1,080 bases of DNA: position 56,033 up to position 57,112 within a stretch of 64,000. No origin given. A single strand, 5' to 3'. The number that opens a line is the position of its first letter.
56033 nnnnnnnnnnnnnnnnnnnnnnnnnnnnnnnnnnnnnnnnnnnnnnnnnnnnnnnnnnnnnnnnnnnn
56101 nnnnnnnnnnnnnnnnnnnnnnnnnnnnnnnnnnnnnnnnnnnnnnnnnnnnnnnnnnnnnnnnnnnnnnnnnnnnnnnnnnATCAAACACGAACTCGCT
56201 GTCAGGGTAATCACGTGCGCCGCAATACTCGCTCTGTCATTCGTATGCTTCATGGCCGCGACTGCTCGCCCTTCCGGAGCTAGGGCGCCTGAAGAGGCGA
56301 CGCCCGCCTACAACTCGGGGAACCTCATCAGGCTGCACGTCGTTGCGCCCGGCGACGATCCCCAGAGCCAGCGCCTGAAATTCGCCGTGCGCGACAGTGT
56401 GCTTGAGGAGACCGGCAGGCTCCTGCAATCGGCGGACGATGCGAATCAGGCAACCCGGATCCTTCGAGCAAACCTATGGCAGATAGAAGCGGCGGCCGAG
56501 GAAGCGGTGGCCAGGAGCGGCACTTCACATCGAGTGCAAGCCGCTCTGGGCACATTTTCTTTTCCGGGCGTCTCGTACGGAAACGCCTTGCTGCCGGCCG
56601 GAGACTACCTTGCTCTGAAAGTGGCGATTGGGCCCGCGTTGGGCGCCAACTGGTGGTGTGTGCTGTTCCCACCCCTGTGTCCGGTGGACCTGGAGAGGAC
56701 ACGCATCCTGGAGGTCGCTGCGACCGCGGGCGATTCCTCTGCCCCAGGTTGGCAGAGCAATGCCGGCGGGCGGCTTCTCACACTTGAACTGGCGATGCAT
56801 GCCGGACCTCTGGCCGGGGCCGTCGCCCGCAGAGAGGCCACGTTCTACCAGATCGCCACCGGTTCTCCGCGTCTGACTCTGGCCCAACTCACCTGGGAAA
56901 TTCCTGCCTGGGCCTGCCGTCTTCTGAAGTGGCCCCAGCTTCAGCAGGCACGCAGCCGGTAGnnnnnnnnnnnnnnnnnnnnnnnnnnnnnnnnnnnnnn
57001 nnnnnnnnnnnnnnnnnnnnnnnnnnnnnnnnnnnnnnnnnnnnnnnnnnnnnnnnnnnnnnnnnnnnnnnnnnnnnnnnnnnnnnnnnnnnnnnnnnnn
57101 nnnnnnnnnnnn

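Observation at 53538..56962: All three components of the sigma-E activation checkpoint (spoIIGA, sigE, spoIIR) are co-localised, with spoIIR fused to the sigG transcription unit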

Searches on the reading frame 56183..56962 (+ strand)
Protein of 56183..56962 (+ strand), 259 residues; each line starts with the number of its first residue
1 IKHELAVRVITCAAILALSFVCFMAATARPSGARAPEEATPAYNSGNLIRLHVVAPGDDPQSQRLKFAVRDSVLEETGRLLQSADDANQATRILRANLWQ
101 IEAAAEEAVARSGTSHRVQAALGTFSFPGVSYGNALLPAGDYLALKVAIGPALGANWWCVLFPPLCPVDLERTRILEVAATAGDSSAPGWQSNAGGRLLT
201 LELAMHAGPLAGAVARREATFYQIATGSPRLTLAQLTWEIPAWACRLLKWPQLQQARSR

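Call 5: search_protein_families(library=ncbifam, proteins=[window:56183-56962:+], max_evalue=0.001)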
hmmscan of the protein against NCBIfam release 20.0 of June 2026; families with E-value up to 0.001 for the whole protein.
window:56183-56962:+ (259 aa): 1 family
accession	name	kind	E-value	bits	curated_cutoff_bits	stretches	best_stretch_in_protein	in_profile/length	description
TIGR02837.1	spore_II_R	equivalog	6.4e-44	149.5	151.9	1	15-173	6-164/168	stage II sporulation protein R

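Call 6: search_protein_families(library=pfam, proteins=[window:56183-56962:+], max_evalue=0.001)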
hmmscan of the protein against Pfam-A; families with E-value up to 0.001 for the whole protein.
window:56183-56962:+ (259 aa): 1 family
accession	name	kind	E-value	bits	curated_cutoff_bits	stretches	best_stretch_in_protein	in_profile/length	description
PF09551.15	Spore_II_R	-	7.5e-39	133.6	25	1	47-170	3-126/128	Stage II sporulation protein R (spore_II_R)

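Call 9: find_homologous_proteins(query=window:56183-56962:+, max_evalue=0.001)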
Query window:56183-56962:+ (259 aa): 1695 proteins with E <= 0.001 among 7629 candidates; the best 120 are listed.
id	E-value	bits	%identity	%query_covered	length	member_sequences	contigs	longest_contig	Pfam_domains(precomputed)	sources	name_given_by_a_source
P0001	5.0e-150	516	100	91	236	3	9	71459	PF09551.16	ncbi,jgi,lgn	ncbi:MAG: stage II sporulation protein R [Bacillota bacterium]|jgi:stage II sporulation protein R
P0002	8.1e-133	460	90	91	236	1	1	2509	PF09551.16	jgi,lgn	jgi:stage II sporulation protein R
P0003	4.5e-114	399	77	97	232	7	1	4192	PF09551.16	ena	-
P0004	4.9e-112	392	76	97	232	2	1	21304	PF09551.16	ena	-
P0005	1.6e-110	387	75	98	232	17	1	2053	PF09551.16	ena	-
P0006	6.9e-110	385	75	98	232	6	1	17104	PF09551.16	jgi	-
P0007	9.2e-108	378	74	97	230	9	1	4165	PF09551.16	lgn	-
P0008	2.2e-103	364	72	93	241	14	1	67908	PF09551.16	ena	-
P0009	3.4e-102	360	77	91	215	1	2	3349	PF09551.16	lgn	-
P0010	7.2e-101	355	67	100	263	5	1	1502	PF09551.16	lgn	-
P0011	1.7e-98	348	73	93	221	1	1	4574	PF09551.16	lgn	-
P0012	8.8e-96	339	73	91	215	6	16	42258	PF09551.16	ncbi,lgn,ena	-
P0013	1.1e-94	335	72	91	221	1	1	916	PF09551.16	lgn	-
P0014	4.8e-92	327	82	72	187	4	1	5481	PF09551.16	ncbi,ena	-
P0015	3.6e-86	307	70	91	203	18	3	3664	PF09551.16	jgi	-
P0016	2.3e-57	213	53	91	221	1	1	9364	PF09551.16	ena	-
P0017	3.4e-55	206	44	99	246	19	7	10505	PF09551.16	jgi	jgi:stage II sporulation protein R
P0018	1.3e-54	204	43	99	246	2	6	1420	PF09551.16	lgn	-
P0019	4.6e-53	199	45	94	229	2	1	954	PF09551.16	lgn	-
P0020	4.6e-51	192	46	99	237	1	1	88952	PF09551.16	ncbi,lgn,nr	ncbi:MAG: stage II sporulation protein R [Clostridia bacterium]|nr:stage II sporulation protein R [C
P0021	7.7e-39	152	45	75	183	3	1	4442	PF09551.16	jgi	jgi:hypothetical protein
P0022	1.0e-37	149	55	51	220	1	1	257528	PF09551.16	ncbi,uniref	ncbi:stage II sporulation protein R [Moorella naiadis]|uniref:stage II sporulation protein R n=1 Tax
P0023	3.4e-36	144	46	68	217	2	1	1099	PF09551.16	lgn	-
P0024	6.6e-36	143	44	69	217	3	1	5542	PF09551.16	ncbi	-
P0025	4.3e-35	140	44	67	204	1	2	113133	PF09551.16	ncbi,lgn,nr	ncbi:MAG: stage sporulation protein [Clostridia bacterium]|nr:stage sporulation protein [Clostridia 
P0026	5.9e-35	140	49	51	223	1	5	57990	PF09551.16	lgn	-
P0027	8.6e-35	139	53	51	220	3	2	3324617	PF09551.16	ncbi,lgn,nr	ncbi:stage II sporulation protein R [Moorella sp. Hama-1]|nr:stage II sporulation protein R [Moorell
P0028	1.8e-34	138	45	65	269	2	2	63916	PF09551.16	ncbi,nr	ncbi:MAG: stage II sporulation protein R [Firmicutes bacterium]|nr:stage II sporulation protein R [B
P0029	4.0e-34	137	54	51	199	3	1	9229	PF09551.16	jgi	-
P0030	4.2e-34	137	45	69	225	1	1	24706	PF09551.16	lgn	-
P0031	5.6e-34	136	52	51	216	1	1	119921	PF09551.16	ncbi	ncbi:stage II sporulation protein R [Moorellaceae bacterium AZ2]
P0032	7.3e-34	136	52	47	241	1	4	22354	PF09551.16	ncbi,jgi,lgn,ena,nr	ncbi:MAG TPA: stage II sporulation protein R [Clostridia bacterium]|nr:stage II sporulation protein 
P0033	7.4e-34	136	52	47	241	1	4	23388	PF09551.16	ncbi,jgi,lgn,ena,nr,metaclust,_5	ncbi:MAG: stage II sporulation protein R [Clostridiaceae bacterium]|nr:stage II sporulation protein 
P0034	8.5e-34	136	38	79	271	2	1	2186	PF09551.16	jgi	-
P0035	1.2e-33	135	51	52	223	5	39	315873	PF09551.16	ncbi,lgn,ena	-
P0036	1.2e-33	135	51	52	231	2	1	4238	PF09551.16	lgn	-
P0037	1.4e-33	135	46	68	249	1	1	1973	PF09551.16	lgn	-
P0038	1.7e-33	135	50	51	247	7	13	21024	PF09551.16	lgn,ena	-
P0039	1.8e-33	135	46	60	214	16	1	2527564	PF09551.16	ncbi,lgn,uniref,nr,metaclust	ncbi:stage II sporulation protein R [Moorella thermoacetica]|uniref:stage II sporulation protein R n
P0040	1.8e-33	135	51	48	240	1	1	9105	PF09551.16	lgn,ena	-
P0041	2.0e-33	134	52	53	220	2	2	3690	PF09551.16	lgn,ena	-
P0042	2.6e-33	134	51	47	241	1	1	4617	PF09551.16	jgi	jgi:stage II sporulation protein R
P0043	2.8e-33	134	50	53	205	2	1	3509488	PF09551.16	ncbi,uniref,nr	ncbi:stage II sporulation protein R [Neomoorella glycerini]|uniref:stage II sporulation protein R n=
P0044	3.3e-33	134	42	66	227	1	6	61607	PF09551.16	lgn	-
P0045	3.6e-33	134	47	59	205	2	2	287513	PF09551.16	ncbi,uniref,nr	ncbi:Sporulation stage II, protein R [Moorella glycerini]|uniref:Stage II sporulation protein R n=1 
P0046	3.7e-33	134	52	50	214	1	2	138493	PF09551.16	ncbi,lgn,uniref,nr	ncbi:MAG: stage sporulation protein [Moorella sp. (in: firmicutes)]|uniref:Stage II sporulation prot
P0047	3.8e-33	134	52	50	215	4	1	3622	PF09551.16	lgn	-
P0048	3.8e-33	134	50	54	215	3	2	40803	PF09551.16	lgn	-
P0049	5.8e-33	133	50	50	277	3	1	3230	PF09551.16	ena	-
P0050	6.0e-33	133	48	57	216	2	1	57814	PF09551.16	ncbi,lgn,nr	ncbi:MAG: stage II sporulation protein R [Thermoanaerobacteraceae bacterium]|nr:stage II sporulation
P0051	6.1e-33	133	47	51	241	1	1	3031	PF09551.16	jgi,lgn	jgi:stage II sporulation protein R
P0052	6.5e-33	133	52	48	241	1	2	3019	PF09551.16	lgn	-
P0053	6.7e-33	133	52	50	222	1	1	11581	PF09551.16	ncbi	-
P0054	7.0e-33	133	43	65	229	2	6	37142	PF09551.16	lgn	-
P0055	1.2e-32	132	39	67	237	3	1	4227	PF09551.16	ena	-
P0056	1.2e-32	132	47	51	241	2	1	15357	PF09551.16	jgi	jgi:stage II sporulation protein R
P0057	1.3e-32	132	47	52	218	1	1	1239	PF09551.16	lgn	-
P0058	1.4e-32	132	44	65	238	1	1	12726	PF09551.16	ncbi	-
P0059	1.5e-32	132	43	69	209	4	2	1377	PF09551.16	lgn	-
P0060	1.9e-32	131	46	63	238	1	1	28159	PF09551.16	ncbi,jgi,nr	ncbi:MAG: stage II sporulation protein R [Peptococcaceae bacterium]|nr:MAG: stage II sporulation pro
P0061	2.1e-32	131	49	50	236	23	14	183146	PF09551.16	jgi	-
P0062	2.3e-32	131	47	52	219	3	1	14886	PF09551.16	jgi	-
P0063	2.4e-32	131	51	49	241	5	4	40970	PF09551.16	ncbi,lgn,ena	-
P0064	2.4e-32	131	40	66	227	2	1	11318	PF09551.16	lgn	-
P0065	2.6e-32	131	49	49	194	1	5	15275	PF09551.16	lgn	-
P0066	2.8e-32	131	42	66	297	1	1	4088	PF09551.16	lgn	-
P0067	2.9e-32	131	42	66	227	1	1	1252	PF09551.16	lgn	-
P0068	2.9e-32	131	43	64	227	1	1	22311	PF09551.16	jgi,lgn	jgi:stage II sporulation protein R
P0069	3.5e-32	130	50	51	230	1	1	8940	PF09551.16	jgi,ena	-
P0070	3.8e-32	130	50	51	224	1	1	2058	PF09551.16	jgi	-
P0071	3.8e-32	130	44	63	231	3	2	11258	PF09551.16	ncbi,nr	ncbi:MAG: stage II sporulation protein R [Firmicutes bacterium]|nr:stage II sporulation protein R [B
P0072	3.8e-32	130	42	64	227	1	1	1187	PF09551.16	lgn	-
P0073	4.5e-32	130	54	47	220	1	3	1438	PF09551.16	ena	-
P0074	4.5e-32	130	48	51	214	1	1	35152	PF09551.16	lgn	-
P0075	4.5e-32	130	40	67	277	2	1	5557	PF09551.16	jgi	-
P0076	4.6e-32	130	53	51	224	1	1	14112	PF09551.16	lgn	-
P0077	4.9e-32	130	51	48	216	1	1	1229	PF09551.16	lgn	-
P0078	7.0e-32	129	44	63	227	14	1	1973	PF09551.16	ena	-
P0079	8.1e-32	129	41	64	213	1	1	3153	PF09551.16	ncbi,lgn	-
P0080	8.1e-32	129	45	58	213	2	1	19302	PF09551.16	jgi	-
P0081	8.8e-32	129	49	50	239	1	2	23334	PF09551.16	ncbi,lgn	ncbi:MAG: stage II sporulation protein R [Syntrophothermus sp.]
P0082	9.2e-32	129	54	48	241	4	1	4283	PF09551.16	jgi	jgi:stage II sporulation protein R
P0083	9.4e-32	129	42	61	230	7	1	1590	PF09551.16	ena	-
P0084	1.1e-31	129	43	64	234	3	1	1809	PF09551.16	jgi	jgi:stage II sporulation protein R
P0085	1.2e-31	129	51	48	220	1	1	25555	PF09551.16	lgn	-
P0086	1.2e-31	129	48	58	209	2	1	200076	PF09551.16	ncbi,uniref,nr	ncbi:stage II sporulation protein R [Moorella sulfitireducens]|uniref:stage II sporulation protein R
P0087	1.2e-31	129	40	69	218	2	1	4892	PF09551.16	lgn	-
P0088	1.2e-31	129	41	71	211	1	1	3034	PF09551.16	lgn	-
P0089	1.2e-31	129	47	53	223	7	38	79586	PF09551.16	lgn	-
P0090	1.3e-31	129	41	66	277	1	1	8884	PF09551.16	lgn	-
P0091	1.5e-31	128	49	48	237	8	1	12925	PF09551.16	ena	-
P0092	1.6e-31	128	38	68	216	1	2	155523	PF09551.16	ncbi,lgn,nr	ncbi:MAG: stage II sporulation protein R [Bacillota bacterium]|nr:stage II sporulation protein R [Ba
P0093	2.1e-31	128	49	48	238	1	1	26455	PF09551.16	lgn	-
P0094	2.2e-31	128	50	50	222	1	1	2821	PF09551.16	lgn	-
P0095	2.2e-31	128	44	66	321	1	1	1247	PF09551.16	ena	-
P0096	2.3e-31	128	47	58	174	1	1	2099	PF09551.16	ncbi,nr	ncbi:MAG: stage II sporulation protein R [Moorella sp. (in: Bacteria)]|nr:stage II sporulation prote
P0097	2.3e-31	128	51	49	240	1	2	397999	PF09551.16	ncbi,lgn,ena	-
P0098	2.3e-31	128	53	47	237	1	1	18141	PF09551.16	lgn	-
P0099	2.3e-31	128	39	66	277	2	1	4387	PF09551.16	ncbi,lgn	ncbi:MAG: stage II sporulation protein R [Bacillota bacterium]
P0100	2.6e-31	128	43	64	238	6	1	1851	PF09551.16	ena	-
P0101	2.6e-31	128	45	55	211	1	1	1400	PF09551.16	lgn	-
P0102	2.6e-31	128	49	48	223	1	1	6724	PF09551.16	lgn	-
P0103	2.7e-31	128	50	50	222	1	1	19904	PF09551.16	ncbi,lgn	-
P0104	3.0e-31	127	48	52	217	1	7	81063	PF09551.16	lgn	-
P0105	3.3e-31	127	46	47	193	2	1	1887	PF09551.16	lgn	-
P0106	3.4e-31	127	45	57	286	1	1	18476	PF09551.16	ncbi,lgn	-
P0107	3.6e-31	127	42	62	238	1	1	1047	PF09551.16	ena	-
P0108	3.8e-31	127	50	50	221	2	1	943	PF09551.16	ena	-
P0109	3.9e-31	127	44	63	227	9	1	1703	PF09551.16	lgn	-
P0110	4.1e-31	127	43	64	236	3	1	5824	PF09551.16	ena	-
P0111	4.2e-31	127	50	50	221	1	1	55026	PF09551.16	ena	-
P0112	4.3e-31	127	48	51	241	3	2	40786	PF09551.16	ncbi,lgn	-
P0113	4.4e-31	127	50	50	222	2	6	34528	PF09551.16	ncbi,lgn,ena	-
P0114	4.4e-31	127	47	51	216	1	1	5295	PF09551.16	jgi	jgi:stage II sporulation protein R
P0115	5.5e-31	127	40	63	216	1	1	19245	PF09551.16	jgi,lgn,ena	-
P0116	5.5e-31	127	49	49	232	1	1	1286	PF09551.16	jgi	jgi:stage II sporulation protein R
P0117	5.8e-31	126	52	47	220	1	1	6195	PF09551.16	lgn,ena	-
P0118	6.2e-31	126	50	50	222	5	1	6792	PF09551.16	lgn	-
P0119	7.4e-31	126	47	49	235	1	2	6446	PF09551.16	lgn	-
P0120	8.6e-31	126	52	50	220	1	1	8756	PF09551.16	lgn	-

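Call 12: find_related_loci(query=A1, collection=genome_contigs, flank=6000)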
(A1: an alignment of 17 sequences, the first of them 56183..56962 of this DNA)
Query A1 (259 aa) in genome_contigs; peptide patterns used: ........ (x = any residue, [..] = any of these).
600 stretches matched a pattern (row limit reached: there are more); 600 encode a relative of the query (tblastn E <= 1e-3); the best 80 are kept; 80 distinct loci.
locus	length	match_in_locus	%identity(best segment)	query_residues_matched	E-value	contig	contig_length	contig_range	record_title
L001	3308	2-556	73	54-259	7e-92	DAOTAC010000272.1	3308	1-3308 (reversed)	MAG TPA_asm: Bacillota bacterium isolate AMR_MDS_2043 NODE_22842_length_3308_cov_4.397787, whole genome shotgun sequence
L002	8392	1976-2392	50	32-170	2e-38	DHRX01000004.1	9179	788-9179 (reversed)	MAG TPA_asm: Firmicutes bacterium UBA5301 UBA5301_contig_17555, whole genome shotgun sequence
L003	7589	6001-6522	37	11-189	4e-38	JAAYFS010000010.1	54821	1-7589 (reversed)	MAG: Bacillota bacterium isolate AS09scLD_10 51426_AS09, whole genome shotgun sequence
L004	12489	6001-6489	41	2-170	1e-37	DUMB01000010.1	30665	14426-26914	MAG TPA_asm: Clostridiaceae bacterium isolate AS04akNAM_34 7012_AS04, whole genome shotgun sequence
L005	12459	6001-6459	37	13-169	2e-37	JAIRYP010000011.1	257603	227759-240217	MAG: Clostridiales bacterium isolate Gsp477_bin49 k119_3628336, whole genome shotgun sequence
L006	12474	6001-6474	41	14-170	7e-37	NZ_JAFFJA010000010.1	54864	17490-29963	Tepidanaerobacter sp. GT38 sequence010, whole genome shotgun sequence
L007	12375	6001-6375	43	45-169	2e-36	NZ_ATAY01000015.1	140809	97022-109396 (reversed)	Ruminiclostridium papyrosolvens C7 contig00017, whole genome shotgun sequence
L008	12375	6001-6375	46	45-169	1e-35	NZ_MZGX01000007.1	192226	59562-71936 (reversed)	Ruminiclostridium hungatei strain DSM 14427 CLHUN_contig000007, whole genome shotgun sequence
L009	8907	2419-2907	41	1-169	3e-35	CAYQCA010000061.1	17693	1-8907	MAG TPA_asm: uncultured Clostridium sp. isolate binchicken_co158_149 genome assembly, contig: NODE_2811_length_17693_cov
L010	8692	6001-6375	46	45-169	6e-35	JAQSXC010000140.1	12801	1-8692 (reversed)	MAG: Eubacterium sp. isolate L_E1_T20_A_bin.111 scaffold_8878, whole genome shotgun sequence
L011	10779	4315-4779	39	8-170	6e-35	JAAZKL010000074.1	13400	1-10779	MAG: Clostridiaceae bacterium isolate AS22ysBPME_286 37091_AS22, whole genome shotgun sequence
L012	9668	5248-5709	40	7-169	6e-35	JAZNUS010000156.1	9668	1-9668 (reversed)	MAG: Clostridia bacterium isolate T1900044796_TS20190262.MAGScoT_cleanbin_000008 SGB_2680_k141_1241083, whole genome sho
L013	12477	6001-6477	40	2-169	4e-35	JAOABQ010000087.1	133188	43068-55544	MAG: Clostridia bacterium isolate SKW182 k141_27180, whole genome shotgun sequence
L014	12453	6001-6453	47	15-168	2e-34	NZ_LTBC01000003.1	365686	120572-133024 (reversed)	Moorella mulderi DSM 14980 MOMU_contig000003, whole genome shotgun sequence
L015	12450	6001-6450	44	23-170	2e-34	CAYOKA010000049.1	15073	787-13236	MAG TPA_asm: uncultured Oscillospiraceae bacterium isolate binchicken_co39_276 genome assembly, contig: NODE_9585_length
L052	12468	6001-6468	37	7-169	4e-31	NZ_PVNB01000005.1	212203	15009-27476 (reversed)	Orenia metallireducens strain MSL40 Ga0139028_105, whole genome shotgun sequence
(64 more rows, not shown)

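Call 26: find_encoding_contigs(protein=P0002, flank=2000, max_places=2)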
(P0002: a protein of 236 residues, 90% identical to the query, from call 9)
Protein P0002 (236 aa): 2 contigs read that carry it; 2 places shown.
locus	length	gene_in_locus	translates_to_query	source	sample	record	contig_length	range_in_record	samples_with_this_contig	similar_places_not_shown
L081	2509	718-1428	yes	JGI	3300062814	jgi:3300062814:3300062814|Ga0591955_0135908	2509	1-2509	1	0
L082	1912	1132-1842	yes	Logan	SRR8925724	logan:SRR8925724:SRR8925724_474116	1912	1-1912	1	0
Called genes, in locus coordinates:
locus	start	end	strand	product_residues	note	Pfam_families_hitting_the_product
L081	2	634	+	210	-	?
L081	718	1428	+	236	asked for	PF09551:Spore_II_R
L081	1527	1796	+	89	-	PF05239:PRC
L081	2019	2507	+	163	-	?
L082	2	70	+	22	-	?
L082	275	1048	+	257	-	PF07638:Sigma70_ECF (faint), PF04542:Sigma70_r2, PF04539:Sigma70_r3, PF08281:Sigma70_r4_2 (weak), PF04545:Sigma70_r4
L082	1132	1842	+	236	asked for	PF09551:Spore_II_R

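Call 27: find_encoding_contigs(protein=P0004, flank=4000, max_places=2)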
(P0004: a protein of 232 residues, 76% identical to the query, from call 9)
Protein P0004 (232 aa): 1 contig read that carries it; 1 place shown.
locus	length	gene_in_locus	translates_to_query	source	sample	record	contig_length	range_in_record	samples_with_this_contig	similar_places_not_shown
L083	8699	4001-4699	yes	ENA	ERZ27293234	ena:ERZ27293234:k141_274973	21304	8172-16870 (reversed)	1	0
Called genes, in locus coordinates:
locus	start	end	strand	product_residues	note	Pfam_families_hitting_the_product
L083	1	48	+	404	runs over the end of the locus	PF11104:PilM_2 (faint), PF14450:FtsA, PF02491:SHS2_FTSA, PF06723:MreB_Mbl, PF14450:FtsA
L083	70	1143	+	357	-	PF00091:Tubulin, PF12327:FtsZ_C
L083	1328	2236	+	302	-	PF03419:Peptidase_U4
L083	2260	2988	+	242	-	PF04542:Sigma70_r2, PF04545:Sigma70_r4, PF01381:HTH_3 (weak)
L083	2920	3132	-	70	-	-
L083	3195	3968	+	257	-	PF07638:Sigma70_ECF (faint), PF04542:Sigma70_r2, PF04539:Sigma70_r3, PF08281:Sigma70_r4_2 (weak), PF04545:Sigma70_r4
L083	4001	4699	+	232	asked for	PF09551:Spore_II_R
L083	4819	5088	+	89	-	PF05239:PRC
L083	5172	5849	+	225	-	-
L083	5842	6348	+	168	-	-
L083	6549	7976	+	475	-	-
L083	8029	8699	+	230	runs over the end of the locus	PF01168:Ala_racemase_N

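Call 28: find_encoding_contigs(protein=P0010, flank=2000, max_places=2)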
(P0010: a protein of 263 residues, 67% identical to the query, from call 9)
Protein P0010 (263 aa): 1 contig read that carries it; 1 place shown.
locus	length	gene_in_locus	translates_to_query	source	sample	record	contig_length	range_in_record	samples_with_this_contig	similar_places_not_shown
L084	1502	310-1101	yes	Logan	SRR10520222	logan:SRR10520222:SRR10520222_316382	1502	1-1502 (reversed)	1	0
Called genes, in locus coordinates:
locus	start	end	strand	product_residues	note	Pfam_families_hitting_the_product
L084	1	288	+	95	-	?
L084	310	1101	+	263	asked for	PF09551:Spore_II_R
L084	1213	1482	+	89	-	PF05239:PRC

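Call 29: find_encoding_contigs(protein=P0008, flank=4000, max_places=2)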
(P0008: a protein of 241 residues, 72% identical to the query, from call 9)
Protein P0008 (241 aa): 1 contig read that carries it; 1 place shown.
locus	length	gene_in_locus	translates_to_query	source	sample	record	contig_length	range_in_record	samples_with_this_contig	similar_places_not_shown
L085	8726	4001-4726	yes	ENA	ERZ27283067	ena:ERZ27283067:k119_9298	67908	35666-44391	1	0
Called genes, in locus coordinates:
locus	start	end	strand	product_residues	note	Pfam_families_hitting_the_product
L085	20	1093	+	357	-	PF00091:Tubulin, PF12327:FtsZ_C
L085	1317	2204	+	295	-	PF03419:Peptidase_U4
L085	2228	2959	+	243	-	PF04542:Sigma70_r2, PF04545:Sigma70_r4, PF01381:HTH_3 (weak)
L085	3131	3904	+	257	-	PF07638:Sigma70_ECF (faint), PF04542:Sigma70_r2, PF04539:Sigma70_r3, PF08281:Sigma70_r4_2, PF04545:Sigma70_r4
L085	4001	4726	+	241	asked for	PF09551:Spore_II_R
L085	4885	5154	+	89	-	PF05239:PRC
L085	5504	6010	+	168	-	-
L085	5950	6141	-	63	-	-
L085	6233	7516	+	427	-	PF26018:BSH_RND_rel (weak)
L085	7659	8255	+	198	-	PF01168:Ala_racemase_N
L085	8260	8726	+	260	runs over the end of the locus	PF01479:S4 (weak)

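Call 32: find_encoding_contigs(protein=P0039, flank=5000, max_places=1)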
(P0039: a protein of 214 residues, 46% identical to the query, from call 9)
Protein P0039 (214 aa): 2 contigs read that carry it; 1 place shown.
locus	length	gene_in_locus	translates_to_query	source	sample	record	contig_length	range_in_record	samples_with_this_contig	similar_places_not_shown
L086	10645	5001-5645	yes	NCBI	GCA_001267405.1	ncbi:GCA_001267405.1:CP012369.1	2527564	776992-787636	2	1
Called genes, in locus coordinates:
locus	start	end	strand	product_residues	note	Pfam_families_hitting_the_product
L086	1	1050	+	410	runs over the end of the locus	PF14450:FtsA, PF02491:SHS2_FTSA, PF06723:MreB_Mbl, PF14450:FtsA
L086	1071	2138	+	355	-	PF00091:Tubulin, PF12327:FtsZ_C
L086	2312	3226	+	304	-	PF03419:Peptidase_U4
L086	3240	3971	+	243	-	PF04542:Sigma70_r2, PF04545:Sigma70_r4, PF01381:HTH_3 (weak)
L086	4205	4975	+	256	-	PF04542:Sigma70_r2, PF04539:Sigma70_r3, PF08281:Sigma70_r4_2, PF04545:Sigma70_r4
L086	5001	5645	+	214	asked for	PF09551:Spore_II_R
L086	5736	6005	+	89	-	PF05239:PRC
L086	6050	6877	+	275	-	PF02578:Cu-oxidase_4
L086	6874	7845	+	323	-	PF26018:BSH_RND_rel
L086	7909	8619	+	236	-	PF01168:Ala_racemase_N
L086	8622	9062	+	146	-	PF04472:SepF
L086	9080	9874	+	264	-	PF03446:NAD_binding_2 (faint), PF03807:F420_oxidored, PF14748:P5CR_dimer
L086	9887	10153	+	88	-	PF02325:CCB3_YggT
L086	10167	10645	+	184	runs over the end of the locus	-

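Call 33: find_encoding_contigs(protein=P0043, flank=5000, max_places=1)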
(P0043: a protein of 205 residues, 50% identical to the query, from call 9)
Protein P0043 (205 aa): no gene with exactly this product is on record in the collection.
